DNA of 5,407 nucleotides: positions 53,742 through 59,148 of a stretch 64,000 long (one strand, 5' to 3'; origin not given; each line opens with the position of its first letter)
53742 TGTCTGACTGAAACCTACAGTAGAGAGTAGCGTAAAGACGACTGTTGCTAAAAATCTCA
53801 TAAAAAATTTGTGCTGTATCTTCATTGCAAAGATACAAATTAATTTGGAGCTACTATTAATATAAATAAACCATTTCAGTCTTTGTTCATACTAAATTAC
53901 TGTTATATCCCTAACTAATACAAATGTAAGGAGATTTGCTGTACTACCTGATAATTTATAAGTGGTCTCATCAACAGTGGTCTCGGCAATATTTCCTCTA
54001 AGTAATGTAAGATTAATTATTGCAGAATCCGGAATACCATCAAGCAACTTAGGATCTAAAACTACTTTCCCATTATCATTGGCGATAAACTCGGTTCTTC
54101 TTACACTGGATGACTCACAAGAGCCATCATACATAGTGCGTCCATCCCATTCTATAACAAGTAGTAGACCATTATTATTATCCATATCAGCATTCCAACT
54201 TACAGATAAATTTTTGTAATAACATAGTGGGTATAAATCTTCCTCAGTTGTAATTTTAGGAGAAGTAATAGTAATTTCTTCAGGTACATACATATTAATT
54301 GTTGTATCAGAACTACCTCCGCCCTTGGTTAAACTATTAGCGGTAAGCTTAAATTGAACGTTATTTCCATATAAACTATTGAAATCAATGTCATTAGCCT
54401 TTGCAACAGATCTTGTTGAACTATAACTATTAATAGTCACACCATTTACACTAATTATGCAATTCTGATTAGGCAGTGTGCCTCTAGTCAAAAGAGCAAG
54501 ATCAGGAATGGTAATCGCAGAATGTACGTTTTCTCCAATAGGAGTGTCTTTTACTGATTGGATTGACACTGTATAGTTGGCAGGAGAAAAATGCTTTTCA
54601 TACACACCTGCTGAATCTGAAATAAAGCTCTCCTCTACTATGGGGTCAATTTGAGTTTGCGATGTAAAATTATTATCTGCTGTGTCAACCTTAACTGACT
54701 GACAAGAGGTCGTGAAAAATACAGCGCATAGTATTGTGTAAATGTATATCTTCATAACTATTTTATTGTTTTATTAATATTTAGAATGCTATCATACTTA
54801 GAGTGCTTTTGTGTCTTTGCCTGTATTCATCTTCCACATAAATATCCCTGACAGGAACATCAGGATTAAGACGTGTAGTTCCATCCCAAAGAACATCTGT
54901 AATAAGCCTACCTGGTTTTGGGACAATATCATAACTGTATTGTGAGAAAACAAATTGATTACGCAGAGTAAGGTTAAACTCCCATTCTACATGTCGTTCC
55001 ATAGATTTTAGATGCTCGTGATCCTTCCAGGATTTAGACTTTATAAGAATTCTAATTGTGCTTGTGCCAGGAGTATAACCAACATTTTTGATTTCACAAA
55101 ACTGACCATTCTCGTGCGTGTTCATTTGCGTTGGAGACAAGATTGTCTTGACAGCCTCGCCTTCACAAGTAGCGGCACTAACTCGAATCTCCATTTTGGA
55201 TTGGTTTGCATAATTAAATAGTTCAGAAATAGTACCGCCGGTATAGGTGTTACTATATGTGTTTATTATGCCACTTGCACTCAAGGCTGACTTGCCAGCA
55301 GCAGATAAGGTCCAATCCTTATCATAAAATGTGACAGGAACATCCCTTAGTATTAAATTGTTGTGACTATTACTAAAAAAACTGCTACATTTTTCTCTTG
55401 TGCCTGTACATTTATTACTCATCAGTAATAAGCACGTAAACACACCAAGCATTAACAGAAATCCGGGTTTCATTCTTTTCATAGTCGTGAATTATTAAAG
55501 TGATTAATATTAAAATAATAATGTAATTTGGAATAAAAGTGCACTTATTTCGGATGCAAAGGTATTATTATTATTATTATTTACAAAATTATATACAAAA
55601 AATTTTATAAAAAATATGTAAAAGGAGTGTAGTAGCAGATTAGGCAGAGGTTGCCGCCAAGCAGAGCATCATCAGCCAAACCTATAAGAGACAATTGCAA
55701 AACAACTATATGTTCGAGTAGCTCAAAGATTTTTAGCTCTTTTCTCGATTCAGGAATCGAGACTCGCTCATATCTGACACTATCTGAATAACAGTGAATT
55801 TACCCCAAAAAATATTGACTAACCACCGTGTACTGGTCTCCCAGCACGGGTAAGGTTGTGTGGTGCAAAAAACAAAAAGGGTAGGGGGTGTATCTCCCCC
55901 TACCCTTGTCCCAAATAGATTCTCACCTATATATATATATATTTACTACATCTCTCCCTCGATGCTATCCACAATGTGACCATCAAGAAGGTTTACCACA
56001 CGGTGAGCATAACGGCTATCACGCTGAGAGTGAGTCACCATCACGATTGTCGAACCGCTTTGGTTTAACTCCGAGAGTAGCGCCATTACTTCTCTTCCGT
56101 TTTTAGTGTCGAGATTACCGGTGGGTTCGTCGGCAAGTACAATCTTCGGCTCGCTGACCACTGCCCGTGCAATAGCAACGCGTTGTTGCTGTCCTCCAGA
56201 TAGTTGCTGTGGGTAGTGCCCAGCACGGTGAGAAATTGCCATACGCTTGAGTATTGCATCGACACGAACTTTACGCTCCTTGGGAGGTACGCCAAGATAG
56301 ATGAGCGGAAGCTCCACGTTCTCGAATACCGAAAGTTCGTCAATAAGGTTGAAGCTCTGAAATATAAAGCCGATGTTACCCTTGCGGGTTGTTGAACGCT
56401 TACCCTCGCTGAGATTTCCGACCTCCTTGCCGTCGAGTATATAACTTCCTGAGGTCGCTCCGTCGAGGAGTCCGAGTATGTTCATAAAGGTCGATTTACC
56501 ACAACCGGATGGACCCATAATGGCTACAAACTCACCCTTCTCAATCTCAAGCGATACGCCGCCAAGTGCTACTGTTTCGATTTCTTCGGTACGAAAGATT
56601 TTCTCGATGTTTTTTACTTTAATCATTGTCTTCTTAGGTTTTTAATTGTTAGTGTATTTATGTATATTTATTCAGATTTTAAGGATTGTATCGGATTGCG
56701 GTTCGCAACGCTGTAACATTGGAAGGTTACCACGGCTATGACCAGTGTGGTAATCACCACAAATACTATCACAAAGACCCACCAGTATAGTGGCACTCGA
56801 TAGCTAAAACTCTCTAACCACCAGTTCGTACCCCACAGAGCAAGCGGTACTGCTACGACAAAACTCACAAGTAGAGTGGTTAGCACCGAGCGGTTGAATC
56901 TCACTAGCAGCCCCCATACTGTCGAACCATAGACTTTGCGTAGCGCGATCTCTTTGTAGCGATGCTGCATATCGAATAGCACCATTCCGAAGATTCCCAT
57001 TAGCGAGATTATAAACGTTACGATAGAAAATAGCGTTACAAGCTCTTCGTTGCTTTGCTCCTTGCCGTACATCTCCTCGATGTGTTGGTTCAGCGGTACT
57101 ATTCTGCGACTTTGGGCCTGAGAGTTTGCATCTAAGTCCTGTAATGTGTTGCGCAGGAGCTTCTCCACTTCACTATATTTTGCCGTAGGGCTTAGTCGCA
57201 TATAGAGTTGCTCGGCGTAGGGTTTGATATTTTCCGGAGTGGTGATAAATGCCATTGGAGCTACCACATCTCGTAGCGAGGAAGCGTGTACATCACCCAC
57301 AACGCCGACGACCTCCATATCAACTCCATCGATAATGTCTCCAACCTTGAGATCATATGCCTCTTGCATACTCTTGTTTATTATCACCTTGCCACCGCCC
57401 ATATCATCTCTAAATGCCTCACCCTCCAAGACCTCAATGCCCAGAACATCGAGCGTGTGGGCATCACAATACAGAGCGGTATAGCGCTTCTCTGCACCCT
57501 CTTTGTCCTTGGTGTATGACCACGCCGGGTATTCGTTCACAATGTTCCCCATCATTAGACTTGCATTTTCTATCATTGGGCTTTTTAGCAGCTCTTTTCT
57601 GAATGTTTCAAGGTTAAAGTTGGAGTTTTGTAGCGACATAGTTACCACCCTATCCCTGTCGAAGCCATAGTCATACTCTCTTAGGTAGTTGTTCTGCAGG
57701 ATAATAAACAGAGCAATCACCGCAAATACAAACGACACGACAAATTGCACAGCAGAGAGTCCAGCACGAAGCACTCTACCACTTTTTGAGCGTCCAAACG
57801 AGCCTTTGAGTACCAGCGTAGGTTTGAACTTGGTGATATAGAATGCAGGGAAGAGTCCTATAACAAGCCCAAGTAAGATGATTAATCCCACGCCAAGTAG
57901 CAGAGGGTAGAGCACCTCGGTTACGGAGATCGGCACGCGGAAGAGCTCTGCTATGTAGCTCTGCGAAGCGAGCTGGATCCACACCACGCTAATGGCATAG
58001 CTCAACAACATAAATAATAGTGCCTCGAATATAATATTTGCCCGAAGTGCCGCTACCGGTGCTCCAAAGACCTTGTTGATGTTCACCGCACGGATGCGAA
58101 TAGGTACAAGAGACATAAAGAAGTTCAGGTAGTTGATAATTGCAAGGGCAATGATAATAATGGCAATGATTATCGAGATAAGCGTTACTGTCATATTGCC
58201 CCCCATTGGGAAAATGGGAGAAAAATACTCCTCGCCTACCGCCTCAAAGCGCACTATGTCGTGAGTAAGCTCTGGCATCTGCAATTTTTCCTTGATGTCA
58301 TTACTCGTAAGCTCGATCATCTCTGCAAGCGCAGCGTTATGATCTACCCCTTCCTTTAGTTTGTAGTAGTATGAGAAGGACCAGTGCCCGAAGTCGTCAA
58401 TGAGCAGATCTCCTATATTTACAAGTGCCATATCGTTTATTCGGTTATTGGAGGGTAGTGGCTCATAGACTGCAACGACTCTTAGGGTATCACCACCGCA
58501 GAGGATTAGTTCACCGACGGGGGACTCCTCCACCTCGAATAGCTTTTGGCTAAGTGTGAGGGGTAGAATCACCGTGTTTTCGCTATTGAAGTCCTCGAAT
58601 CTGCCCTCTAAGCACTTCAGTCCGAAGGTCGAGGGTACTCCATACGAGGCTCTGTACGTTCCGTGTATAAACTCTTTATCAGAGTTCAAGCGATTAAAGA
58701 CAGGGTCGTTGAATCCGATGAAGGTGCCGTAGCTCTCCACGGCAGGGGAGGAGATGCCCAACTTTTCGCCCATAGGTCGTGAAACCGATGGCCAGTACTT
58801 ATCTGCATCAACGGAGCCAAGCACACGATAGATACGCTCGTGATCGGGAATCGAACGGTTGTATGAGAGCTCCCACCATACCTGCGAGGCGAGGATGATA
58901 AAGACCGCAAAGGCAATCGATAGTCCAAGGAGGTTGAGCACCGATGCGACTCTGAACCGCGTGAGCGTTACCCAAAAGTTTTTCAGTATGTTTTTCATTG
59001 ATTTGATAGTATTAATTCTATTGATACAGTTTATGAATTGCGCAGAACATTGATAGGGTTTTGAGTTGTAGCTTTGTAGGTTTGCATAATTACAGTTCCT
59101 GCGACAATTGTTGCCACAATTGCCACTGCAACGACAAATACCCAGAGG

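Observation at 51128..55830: Perfect 296-bp direct repeat places an identical promoter region in front of two different envelope gene modules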

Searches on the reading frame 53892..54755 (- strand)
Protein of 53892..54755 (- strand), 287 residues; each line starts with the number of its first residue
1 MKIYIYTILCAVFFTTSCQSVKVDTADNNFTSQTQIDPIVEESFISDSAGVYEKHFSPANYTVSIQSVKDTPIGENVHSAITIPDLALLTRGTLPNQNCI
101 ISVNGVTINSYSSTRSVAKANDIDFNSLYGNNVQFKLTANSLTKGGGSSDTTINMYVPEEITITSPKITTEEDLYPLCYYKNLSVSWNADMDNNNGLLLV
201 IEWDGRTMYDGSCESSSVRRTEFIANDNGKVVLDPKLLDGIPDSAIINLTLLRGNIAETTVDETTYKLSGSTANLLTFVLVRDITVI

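Call 13: search_protein_families(library=pfam, proteins=[window:53892-54755:-], max_evalue=0.01)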
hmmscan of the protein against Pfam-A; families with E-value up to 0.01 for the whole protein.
window:53892-54755:- (287 aa): 0 families

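Call 14: search_protein_families(library=ncbifam, proteins=[window:53892-54755:-], max_evalue=0.01)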
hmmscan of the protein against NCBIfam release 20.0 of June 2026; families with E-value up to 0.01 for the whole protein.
window:53892-54755:- (287 aa): 0 families

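Call 59: search_protein_families(library=padloc, proteins=[window:53892-54755:-], max_evalue=0.01)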
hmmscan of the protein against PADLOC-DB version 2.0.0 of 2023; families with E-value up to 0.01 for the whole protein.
window:53892-54755:- (287 aa): 0 families

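Call 80: find_homologous_proteins(query=window:53892-54755:-)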
Query window:53892-54755:- (287 aa): 9 proteins with E <= 0.001 among 1547 candidates.
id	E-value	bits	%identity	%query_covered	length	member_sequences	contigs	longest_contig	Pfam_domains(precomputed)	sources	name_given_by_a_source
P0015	1.8e-183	626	100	100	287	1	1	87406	-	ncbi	-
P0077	5.3e-48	182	39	86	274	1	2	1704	-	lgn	-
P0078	9.3e-46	174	36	100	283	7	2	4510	-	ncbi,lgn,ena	-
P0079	1.1e-39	154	38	80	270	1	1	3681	-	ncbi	-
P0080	4.5e-38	149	32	99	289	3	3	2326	-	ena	-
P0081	2.1e-36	144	33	95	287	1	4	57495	-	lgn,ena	-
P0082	9.8e-33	132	33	98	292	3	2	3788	-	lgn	-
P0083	1.9e-29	121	29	99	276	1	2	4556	-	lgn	-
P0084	1.6e-24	105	32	64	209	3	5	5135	-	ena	-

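Call 83: find_encoding_contigs(protein=P0081, flank=8000, max_places=4)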
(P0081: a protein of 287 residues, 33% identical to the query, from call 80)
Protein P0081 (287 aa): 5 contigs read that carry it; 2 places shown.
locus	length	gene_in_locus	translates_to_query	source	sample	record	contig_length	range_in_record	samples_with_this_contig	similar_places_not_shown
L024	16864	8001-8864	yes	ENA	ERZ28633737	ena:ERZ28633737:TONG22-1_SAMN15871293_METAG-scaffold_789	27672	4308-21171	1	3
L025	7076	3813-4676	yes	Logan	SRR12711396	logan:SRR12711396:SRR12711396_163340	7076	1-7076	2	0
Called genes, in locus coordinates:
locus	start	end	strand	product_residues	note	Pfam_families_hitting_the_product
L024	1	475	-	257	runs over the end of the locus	PF18912:DZR_2 (weak)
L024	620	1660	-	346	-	PF01678:DAP_epimerase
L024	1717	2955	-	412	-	PF00155:Aminotran_1_2, PF12897:Asp_aminotransf (weak)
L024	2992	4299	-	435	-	PF00275:EPSP_synthase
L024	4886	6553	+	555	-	-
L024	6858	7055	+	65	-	-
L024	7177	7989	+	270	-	-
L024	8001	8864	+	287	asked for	-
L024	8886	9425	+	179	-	-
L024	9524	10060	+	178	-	-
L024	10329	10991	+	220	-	PF03544:TonB_C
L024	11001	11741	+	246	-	PF24741:AlkZ-rel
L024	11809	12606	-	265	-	PF00398:RrnaAD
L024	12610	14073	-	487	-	PF04389:Peptidase_M28, PF01546:Peptidase_M20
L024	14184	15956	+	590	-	PF01336:tRNA_anti-codon, PF00152:tRNA-synt_2, PF02938:GAD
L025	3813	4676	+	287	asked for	-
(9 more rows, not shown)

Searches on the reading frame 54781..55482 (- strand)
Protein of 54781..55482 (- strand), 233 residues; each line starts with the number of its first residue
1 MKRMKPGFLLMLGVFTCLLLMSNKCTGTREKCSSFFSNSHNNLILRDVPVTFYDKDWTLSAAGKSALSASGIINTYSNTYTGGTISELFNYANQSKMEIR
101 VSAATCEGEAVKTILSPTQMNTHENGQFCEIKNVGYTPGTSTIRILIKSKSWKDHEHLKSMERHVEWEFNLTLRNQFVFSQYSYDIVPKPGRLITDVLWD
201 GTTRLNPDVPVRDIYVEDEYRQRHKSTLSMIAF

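Call 12: find_encoding_contigs(protein=window:54781-55482:-, flank=10000, max_places=10)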
Protein window:54781-55482:- (233 aa): no gene with exactly this product is on record in the collection.

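Call 13: search_protein_families(library=pfam, proteins=[window:54781-55482:-], max_evalue=0.01)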
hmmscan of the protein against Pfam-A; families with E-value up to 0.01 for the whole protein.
window:54781-55482:- (233 aa): 0 families

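Call 14: search_protein_families(library=ncbifam, proteins=[window:54781-55482:-], max_evalue=0.01)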
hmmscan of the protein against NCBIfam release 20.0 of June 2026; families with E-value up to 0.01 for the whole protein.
window:54781-55482:- (233 aa): 0 families

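Call 27: list_cluster_members(proteins=[P0001, window:54781-55482:-, window:52021-53043:-, window:55946-56626:-, window:53040-53825:-, window:53892-54755:-])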
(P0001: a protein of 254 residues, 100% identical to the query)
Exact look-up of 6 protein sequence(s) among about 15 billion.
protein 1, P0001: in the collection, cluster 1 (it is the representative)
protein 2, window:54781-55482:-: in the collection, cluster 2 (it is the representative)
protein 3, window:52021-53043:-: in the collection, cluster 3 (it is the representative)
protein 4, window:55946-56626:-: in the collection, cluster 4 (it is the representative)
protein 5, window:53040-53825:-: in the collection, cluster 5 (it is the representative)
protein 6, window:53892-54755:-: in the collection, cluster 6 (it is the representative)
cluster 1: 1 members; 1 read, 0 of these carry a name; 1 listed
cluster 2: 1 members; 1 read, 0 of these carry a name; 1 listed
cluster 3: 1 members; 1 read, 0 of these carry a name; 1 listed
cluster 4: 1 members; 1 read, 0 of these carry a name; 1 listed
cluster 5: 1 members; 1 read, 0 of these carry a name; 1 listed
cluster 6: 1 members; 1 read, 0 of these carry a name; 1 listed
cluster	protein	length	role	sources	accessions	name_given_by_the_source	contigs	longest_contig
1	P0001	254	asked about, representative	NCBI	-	-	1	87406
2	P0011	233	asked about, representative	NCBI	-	-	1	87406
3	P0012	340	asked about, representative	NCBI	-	-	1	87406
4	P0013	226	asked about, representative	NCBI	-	-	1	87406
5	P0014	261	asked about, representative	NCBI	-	-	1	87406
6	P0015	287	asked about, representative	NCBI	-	-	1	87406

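Call 59: search_protein_families(library=padloc, proteins=[window:54781-55482:-], max_evalue=0.01)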
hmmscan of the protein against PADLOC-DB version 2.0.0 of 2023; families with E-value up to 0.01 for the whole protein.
window:54781-55482:- (233 aa): 0 families

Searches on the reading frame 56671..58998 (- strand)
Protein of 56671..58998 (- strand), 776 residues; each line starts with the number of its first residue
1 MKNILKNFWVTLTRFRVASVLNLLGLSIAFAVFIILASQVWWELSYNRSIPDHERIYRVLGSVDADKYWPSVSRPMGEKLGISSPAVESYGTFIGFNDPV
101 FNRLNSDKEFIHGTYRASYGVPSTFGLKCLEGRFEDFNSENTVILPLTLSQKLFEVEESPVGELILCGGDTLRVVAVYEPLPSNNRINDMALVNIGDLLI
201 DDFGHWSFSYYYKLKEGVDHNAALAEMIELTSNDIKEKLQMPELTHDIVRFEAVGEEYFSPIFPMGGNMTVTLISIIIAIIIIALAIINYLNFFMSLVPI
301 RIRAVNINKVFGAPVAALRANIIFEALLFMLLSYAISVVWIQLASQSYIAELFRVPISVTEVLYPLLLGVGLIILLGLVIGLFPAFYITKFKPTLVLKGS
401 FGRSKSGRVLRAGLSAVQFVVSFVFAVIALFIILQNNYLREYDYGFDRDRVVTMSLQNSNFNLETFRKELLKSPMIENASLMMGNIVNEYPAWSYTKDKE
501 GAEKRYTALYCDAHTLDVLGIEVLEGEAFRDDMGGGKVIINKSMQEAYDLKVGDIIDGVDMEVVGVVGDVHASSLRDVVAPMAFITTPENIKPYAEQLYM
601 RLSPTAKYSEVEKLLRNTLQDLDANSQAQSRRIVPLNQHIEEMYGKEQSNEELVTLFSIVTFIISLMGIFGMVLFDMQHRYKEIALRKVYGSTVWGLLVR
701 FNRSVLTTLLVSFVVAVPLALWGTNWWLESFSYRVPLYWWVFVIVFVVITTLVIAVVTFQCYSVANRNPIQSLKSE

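Call 46: find_related_loci(query=window:56671-58998:-, collection=genome_contigs, flank=10000)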
Query seq(776 aa) (776 aa) in genome_contigs; peptide patterns used: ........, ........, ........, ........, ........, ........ (x = any residue, [..] = any of these).
271 stretches matched a pattern; 16 encode a relative of the query (tblastn E <= 1e-3); 14 distinct loci.
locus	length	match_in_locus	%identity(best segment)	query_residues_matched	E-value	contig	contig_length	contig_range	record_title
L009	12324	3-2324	61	2-776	0e+0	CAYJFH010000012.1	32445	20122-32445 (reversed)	MAG TPA_asm: uncultured Rikenellaceae bacterium isolate ERP123703_co3_166 genome assembly, contig: NODE_1451_length_3244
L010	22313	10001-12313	53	1-776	0e+0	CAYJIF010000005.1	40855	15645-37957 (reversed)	MAG TPA_asm: uncultured Rikenellaceae bacterium isolate ERP123703_co1_36 genome assembly, contig: NODE_913_length_40855_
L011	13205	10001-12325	42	1-775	1e-176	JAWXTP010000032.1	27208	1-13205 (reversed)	MAG: Rikenellaceae bacterium isolate FM_26_G125_V NODE_518_length_27209_cov_2.260152, whole genome shotgun sequence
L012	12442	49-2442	38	1-776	1e-157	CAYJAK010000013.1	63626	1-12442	MAG TPA_asm: uncultured Muribaculaceae bacterium isolate ERP123703_co1_169 genome assembly, contig: NODE_396_length_6362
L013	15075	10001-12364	28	15-776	1e-102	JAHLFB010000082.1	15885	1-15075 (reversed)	MAG: Candidatus Phocaeicola faecipullorum isolate 17637 A2M15__C122757_L15885, whole genome shotgun sequence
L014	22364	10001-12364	28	15-776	2e-102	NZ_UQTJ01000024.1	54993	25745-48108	Uncultured Bacteroides sp. isolate UMGS630, whole genome shotgun sequence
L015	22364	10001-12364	29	15-776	6e-103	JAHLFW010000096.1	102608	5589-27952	MAG: Candidatus Phocaeicola faecigallinarum isolate G4-2901 G4M60__C170918_L102608, whole genome shotgun sequence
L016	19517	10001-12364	28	15-776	4e-102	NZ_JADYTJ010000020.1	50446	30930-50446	Bacteroides caecigallinarum strain ET12 ET12_NODE_20_length_50446_cov_24.651941_pilon, whole genome shotgun sequence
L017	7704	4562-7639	29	5-776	1e-101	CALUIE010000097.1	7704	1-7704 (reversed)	MAG: uncultured Phocaeicola sp. isolate BRZ_KM__bin66 genome assembly, contig: BRZ_KM__NODE_10096_length_7704_cov_12.161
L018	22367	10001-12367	29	15-776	3e-101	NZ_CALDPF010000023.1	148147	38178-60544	MAG: uncultured Bacteroides sp. isolate SRR6425761_bin.142_CONCOCT_v1.1_MAG ERZ1767601.55, whole genome shotgun sequence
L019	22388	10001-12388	29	1-776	2e-101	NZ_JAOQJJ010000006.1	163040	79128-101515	Bacteroides cellulolyticus strain Sanger_22 .13470_2_62.6, whole genome shotgun sequence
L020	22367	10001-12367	28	15-776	6e-99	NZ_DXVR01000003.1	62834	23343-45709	MAG: Bacteroides sp. isolate HRGM_Genome_3449 HRGM_Genome_3449_3, whole genome shotgun sequence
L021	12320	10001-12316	28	1-752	3e-95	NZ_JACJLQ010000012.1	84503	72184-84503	Bacteroides caecigallinarum strain An428a An428a_contig-110_11, whole genome shotgun sequence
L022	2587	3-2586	27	15-776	6e-99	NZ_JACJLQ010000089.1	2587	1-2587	Bacteroides caecigallinarum strain An428a An428a_contig-110_88, whole genome shotgun sequence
